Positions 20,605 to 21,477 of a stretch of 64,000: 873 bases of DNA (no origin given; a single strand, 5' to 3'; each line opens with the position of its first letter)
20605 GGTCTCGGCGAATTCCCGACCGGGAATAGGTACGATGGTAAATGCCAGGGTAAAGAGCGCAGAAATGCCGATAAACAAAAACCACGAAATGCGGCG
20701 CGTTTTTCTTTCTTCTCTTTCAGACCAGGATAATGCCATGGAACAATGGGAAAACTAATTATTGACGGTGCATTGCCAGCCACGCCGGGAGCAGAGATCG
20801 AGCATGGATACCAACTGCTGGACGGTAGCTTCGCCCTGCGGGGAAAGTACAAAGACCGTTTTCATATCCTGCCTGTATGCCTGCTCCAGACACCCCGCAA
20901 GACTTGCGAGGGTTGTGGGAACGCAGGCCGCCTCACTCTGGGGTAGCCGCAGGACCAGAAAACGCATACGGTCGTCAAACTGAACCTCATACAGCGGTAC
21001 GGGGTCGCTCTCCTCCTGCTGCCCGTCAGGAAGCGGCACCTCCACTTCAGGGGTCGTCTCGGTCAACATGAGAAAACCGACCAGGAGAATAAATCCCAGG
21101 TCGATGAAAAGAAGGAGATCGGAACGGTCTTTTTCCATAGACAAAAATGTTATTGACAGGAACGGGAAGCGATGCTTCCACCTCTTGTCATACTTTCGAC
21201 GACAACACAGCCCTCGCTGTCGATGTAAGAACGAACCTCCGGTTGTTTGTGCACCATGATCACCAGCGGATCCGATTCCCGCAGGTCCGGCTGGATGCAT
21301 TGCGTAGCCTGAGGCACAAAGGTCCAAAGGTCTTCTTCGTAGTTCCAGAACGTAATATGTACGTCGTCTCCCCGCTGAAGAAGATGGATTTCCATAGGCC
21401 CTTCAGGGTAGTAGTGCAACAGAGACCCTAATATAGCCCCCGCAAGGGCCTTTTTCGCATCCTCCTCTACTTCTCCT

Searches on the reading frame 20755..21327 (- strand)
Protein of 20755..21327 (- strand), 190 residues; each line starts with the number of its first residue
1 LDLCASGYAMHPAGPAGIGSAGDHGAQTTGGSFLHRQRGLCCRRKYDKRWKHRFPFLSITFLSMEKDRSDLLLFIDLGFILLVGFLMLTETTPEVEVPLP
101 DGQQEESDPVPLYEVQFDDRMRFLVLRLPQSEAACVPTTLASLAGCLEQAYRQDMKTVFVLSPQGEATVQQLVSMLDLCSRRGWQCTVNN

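Call 18: search_protein_families(library=pfam, proteins=[window:20755-21327:-], max_evalue=0.001)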
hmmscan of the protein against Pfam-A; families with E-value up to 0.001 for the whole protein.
window:20755-21327:- (190 aa): 1 family
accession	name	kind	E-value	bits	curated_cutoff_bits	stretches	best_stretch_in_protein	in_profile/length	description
PF02472.21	ExbD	-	6.4e-06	26.7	25.4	1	74-184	13-118/128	Biopolymer transport protein ExbD/TolR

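Call 89: search_protein_families(library=pfam, proteins=[window:20755-21327:-], max_evalue=1)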
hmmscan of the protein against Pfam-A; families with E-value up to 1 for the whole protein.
window:20755-21327:- (190 aa): 1 family
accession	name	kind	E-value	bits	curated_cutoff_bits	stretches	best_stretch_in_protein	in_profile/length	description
PF02472.21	ExbD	-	6.4e-06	26.7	25.4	1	74-184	13-118/128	Biopolymer transport protein ExbD/TolR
